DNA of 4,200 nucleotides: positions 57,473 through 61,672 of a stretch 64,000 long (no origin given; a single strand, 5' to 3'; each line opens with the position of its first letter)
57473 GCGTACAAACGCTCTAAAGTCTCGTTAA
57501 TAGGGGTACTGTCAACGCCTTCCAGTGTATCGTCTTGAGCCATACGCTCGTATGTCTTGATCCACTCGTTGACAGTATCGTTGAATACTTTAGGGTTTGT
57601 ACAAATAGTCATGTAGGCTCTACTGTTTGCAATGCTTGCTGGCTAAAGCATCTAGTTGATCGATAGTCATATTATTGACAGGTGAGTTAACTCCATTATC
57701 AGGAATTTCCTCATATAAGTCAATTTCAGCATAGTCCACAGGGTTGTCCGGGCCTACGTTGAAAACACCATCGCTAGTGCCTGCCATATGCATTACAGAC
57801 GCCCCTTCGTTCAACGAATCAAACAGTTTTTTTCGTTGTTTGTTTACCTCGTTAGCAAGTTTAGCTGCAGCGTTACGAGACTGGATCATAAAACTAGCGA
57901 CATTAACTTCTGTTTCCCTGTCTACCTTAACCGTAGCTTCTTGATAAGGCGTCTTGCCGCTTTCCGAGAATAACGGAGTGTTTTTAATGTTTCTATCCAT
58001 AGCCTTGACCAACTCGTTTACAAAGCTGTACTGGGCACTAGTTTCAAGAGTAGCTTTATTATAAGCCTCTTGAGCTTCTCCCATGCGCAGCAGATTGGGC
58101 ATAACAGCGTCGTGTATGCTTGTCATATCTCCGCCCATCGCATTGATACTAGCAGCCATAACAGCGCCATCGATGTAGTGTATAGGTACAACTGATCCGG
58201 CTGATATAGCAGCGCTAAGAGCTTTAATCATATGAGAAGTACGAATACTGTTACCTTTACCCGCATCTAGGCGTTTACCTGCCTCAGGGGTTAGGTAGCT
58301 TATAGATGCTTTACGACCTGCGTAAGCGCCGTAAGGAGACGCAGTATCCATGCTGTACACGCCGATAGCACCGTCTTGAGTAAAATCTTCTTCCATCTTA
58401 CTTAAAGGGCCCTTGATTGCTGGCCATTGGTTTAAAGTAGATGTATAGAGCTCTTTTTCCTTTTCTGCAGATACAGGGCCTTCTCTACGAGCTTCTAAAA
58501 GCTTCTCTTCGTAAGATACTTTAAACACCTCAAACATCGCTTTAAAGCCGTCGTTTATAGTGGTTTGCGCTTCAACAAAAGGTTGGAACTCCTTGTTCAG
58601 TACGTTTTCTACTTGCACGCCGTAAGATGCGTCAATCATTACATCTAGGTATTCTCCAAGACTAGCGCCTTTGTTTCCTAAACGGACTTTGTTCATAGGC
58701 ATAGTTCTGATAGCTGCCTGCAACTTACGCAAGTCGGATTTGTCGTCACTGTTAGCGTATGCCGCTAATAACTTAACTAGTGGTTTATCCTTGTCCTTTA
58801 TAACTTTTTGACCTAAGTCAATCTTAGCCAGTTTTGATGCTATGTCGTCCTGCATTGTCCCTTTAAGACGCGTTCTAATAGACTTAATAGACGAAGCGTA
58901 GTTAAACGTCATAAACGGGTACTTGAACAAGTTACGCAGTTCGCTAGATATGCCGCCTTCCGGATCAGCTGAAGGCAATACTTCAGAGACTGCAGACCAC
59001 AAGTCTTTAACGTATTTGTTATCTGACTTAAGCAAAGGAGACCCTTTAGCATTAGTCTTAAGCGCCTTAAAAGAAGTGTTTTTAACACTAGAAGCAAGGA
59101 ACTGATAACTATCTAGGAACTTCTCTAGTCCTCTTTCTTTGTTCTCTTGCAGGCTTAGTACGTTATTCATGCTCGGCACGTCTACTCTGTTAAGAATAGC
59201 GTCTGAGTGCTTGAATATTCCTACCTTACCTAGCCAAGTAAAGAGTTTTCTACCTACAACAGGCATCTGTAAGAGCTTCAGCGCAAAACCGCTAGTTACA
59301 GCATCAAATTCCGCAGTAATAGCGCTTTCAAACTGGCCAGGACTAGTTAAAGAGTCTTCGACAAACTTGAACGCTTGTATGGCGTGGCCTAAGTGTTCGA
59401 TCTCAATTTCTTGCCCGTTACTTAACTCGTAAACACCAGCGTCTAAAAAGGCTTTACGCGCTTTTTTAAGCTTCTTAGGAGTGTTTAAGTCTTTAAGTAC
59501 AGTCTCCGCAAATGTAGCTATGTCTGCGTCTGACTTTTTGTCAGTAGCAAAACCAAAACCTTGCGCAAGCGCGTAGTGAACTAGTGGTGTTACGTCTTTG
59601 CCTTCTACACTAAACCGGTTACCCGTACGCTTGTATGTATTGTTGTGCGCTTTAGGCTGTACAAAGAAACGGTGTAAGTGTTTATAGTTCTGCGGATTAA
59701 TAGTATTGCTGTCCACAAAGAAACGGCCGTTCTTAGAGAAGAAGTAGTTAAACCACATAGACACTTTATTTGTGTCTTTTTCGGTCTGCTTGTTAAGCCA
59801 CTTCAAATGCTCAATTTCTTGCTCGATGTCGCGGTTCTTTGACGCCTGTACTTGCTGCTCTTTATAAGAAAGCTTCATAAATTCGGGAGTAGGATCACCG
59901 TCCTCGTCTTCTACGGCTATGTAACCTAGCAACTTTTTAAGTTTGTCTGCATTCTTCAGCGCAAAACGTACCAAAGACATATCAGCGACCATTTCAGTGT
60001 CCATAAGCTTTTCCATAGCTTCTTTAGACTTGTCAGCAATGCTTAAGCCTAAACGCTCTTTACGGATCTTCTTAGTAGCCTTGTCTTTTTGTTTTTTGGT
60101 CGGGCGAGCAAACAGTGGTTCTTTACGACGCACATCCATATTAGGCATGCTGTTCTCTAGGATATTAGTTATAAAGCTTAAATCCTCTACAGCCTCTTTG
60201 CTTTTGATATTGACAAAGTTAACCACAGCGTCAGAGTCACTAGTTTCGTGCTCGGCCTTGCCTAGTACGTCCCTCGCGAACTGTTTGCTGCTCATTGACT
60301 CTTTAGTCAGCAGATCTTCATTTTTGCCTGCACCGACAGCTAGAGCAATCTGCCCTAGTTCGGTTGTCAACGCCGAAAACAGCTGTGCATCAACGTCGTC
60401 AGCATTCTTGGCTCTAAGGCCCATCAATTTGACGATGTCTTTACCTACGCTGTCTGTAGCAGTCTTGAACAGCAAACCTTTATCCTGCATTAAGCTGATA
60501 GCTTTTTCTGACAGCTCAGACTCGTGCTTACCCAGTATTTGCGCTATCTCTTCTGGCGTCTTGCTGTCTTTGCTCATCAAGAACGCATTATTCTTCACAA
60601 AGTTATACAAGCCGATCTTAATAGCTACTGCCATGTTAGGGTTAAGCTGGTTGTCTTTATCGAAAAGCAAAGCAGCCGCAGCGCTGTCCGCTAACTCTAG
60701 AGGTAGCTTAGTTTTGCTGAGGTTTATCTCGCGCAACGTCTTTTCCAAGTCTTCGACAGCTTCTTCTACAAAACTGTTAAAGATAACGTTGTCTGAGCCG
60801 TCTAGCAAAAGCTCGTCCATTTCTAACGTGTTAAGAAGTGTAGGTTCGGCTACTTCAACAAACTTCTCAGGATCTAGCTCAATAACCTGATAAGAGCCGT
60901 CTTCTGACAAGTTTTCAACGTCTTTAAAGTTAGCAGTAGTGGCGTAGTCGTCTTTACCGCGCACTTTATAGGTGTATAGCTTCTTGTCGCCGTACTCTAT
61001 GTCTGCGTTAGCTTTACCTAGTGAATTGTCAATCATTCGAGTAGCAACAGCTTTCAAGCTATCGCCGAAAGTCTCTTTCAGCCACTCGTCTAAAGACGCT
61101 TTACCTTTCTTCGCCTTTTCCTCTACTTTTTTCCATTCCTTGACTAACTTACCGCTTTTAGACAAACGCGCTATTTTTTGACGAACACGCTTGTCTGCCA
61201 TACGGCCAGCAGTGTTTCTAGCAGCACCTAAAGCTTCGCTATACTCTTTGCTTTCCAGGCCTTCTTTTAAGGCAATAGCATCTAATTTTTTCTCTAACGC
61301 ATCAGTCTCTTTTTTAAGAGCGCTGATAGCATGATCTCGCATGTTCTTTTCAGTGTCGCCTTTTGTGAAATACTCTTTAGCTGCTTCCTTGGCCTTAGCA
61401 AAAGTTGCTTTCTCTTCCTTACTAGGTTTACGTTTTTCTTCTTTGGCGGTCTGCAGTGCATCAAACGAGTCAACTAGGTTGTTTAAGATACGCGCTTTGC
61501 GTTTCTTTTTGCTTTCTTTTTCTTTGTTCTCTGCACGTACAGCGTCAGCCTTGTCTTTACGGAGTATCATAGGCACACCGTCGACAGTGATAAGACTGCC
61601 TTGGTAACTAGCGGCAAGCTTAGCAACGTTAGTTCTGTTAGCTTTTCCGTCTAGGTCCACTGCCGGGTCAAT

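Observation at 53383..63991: Virion RNA polymerase encoded as two ORFs, split at the mini-vRNAP / C-terminal-domain boundary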

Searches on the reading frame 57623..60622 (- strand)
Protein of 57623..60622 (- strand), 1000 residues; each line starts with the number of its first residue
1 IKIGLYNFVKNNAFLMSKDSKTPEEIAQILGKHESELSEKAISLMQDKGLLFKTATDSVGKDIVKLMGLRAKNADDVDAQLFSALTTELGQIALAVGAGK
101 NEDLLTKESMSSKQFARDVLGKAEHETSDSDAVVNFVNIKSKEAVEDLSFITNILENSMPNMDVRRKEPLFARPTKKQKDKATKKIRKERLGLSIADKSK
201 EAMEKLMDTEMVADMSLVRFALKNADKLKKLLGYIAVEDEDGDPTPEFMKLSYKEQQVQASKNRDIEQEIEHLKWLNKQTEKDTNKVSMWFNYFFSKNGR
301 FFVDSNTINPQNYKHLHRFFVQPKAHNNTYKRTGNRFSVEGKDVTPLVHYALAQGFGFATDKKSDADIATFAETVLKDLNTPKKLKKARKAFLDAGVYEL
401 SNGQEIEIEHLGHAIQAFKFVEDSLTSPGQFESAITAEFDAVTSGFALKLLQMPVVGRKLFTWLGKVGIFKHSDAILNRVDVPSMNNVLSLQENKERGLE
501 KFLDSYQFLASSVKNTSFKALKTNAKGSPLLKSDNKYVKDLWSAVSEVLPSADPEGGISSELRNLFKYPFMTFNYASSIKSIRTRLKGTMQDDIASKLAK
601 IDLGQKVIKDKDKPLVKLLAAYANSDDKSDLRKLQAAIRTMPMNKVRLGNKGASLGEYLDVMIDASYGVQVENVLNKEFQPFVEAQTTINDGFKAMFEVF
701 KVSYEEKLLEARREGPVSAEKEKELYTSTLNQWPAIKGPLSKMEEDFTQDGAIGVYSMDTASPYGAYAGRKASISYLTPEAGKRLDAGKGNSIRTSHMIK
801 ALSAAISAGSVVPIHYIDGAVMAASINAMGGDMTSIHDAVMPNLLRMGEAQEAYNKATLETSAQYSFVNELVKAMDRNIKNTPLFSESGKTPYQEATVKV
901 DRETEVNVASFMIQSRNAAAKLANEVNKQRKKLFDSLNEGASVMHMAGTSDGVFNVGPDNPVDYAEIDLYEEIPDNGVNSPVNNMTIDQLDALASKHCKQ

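Call 64: search_protein_representatives(protein=window:57623-60622:-)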
Query: 1000 residues. Proteins with E-value up to 0.001 (for the whole library): 428; up to 1e-10: 375; up to 1e-30: 224. The best 150 are listed.
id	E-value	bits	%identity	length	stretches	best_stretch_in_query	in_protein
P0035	0.0e+00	1578.8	71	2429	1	1-998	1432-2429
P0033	0.0e+00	1330.3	65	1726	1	2-998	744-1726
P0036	0.0e+00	1074.5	58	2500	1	2-981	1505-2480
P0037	1.9e-284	962.8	100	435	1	159-593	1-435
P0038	2.0e-251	853.5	50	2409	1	2-969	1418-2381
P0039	3.1e-250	849.5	50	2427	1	1-996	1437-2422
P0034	5.9e-249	845.3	48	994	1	2-971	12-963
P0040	6.6e-242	822.0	48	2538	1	3-990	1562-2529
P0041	6.3e-238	808.8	47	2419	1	2-967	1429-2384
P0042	2.7e-235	800.1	46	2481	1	3-981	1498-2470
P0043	7.7e-235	798.6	55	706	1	273-976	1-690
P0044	4.4e-233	792.8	46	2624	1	3-996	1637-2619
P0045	9.3e-227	771.9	46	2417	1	6-989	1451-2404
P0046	5.3e-215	733.0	44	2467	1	1-960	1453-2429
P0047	8.6e-210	715.7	44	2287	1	2-969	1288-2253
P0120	1.4e-75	271.6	30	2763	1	3-966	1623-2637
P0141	2.7e-66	240.9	30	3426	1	5-879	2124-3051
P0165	4.7e-56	207.0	34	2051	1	20-896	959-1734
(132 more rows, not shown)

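Call 72: find_related_loci(query=P0165, collection=viral_contigs, flank=6000)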
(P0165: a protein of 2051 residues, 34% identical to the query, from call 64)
Query P0165 (2051 aa) in viral_contigs; peptide patterns used: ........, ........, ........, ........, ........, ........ (x = any residue, [..] = any of these).
8 stretches matched a pattern, but none encodes a relative of the query by tblastn (E <= 1e-3).

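Call 73: find_related_loci(query=P0120, collection=viral_contigs, flank=6000)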
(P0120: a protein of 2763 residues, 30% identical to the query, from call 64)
Query P0120 (2763 aa) in viral_contigs; peptide patterns used: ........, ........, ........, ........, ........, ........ (x = any residue, [..] = any of these).
1 stretches matched a pattern, but none encodes a relative of the query by tblastn (E <= 1e-3).

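Call 74: find_related_loci(query=P0141, collection=viral_contigs, flank=6000)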
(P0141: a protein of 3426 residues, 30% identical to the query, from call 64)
Query P0141 (3426 aa) in viral_contigs; peptide patterns used: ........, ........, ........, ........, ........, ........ (x = any residue, [..] = any of these).
3 stretches matched a pattern, but none encodes a relative of the query by tblastn (E <= 1e-3).

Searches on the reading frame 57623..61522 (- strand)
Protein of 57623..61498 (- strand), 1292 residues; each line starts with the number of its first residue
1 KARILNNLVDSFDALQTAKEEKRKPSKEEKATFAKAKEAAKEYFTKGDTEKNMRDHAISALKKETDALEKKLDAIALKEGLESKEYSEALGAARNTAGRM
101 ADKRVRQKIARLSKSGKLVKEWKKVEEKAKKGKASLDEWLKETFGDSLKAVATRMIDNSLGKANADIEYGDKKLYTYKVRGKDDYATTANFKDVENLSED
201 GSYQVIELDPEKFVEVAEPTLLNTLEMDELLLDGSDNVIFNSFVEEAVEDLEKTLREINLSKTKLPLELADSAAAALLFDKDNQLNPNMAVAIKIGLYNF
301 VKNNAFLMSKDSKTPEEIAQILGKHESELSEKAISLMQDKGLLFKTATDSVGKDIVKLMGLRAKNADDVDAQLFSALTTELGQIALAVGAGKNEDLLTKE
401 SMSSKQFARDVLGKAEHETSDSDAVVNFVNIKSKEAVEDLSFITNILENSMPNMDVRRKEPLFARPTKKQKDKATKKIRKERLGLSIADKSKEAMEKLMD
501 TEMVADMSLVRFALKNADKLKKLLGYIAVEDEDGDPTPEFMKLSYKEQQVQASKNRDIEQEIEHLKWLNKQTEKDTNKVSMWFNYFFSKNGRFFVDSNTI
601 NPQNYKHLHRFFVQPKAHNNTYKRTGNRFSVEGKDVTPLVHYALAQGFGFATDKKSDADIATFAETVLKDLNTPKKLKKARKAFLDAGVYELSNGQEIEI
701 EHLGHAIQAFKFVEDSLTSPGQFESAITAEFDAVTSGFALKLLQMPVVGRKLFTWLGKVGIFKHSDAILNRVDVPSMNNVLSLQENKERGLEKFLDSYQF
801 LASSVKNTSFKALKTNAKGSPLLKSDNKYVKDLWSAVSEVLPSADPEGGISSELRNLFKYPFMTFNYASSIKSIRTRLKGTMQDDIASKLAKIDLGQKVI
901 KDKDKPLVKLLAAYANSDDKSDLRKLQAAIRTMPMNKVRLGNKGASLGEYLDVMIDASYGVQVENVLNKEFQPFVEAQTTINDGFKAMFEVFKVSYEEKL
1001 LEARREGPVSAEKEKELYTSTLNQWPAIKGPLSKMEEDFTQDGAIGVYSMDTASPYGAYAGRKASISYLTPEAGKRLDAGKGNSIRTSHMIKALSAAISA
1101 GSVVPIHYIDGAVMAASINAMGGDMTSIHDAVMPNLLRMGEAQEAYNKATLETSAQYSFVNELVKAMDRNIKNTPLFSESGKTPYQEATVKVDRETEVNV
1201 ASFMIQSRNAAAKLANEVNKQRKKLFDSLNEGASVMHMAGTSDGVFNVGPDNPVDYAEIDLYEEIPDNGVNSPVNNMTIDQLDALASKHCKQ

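Call 26: search_solved_structures(query=window:57623-61498:-, max_evalue=0.01, show_alignments=1)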
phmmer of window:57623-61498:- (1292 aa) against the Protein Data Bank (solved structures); distinct sequences matched with E-value up to 0.01: 0.

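Call 40: search_solved_structures(query=A1, max_evalue=1, show_alignments=2)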
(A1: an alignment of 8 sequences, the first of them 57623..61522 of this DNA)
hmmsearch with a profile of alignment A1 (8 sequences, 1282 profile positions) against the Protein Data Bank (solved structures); distinct sequences matched with E-value up to 1: 1.
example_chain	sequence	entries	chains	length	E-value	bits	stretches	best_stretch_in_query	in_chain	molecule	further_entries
1x8d_A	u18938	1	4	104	0.86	10.4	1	794-855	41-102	Hypothetical protein yiiL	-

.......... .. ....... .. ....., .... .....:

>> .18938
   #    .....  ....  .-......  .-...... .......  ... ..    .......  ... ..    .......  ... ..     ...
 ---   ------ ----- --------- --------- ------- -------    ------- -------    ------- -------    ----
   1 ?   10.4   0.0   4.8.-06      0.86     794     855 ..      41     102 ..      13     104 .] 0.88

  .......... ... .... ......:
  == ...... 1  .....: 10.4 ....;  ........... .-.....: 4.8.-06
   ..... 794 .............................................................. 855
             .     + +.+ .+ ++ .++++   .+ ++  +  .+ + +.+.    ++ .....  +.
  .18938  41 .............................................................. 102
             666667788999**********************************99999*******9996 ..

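Call 41: search_protein_families(library=pfam, alignment_id=A1, max_evalue=1)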
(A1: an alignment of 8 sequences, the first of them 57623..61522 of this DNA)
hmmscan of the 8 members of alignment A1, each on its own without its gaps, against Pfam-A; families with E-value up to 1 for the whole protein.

A. member 1, window:57623-61522:- (1300 aa): 3 families
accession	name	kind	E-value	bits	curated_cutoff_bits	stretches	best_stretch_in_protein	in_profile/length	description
PF21264.3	DYNC2H1_AAA_dom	-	0.011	16.4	27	0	574-605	8-39/96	Cytoplasmic dynein 2 heavy chain 1, AAA+ ATPase domain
PF14172.12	DUF4309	-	0.044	14.1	25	1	152-188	72-109/133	Domain of unknown function (DUF4309)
PF09119.15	SicP-binding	-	0.047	14.1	25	1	758-787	7-36/84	SicP binding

B. families by the number of members that match (of 8 scanned): 21 families
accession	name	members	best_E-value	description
PF01978.25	TrmB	3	0.007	Sugar-specific transcriptional regulator TrmB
PF21264.3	DYNC2H1_AAA_dom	2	0.0036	Cytoplasmic dynein 2 heavy chain 1, AAA+ ATPase domain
PF14172.12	DUF4309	2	0.0037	Domain of unknown function (DUF4309)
PF09119.15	SicP-binding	2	0.011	SicP binding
PF13545.12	HTH_Crp_2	1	0.0042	Crp-like helix-turn-helix domain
PF18192.6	DNTTIP1_dimer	1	0.013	DNTTIP1 dimerisation domain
PF10126.14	Nit_Regul_Hom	1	0.016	Uncharacterized protein, homolog of nitrogen regulatory protein PII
PF21524.3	SAMD1_WH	1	0.023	SAM domain-containing protein 1, WH domain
PF21725.3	T7SS_signal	1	0.034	Putative T7SS secretion signal domain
PF06903.17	VirK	1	0.047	VirK protein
PF21864.1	MORF_dom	1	0.051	Multiple organellar RNA editing factor 1, MORF domain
PF01255.24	Prenyltransf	1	0.054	Putative undecaprenyl diphosphate synthase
PF05269.17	Phage_CII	1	0.069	Bacteriophage CII protein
PF02847.23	MA3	1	0.083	MA3 domain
PF20989.3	Sarcoglycan_2_C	1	0.12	Sarcoglycan alpha/epsilon second domain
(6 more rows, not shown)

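Call 50: find_homologous_proteins(query=window:57623-61222:-, max_evalue=1e-10)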
Query window:57623-61222:- (1200 aa): 2 proteins with E <= 1e-10 among 8000 candidates.
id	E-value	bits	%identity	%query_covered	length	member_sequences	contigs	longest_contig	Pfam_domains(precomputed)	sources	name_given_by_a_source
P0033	0.0e+0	1544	61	100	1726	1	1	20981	PF21867.3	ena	-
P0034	3.8e-251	855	46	80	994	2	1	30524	-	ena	-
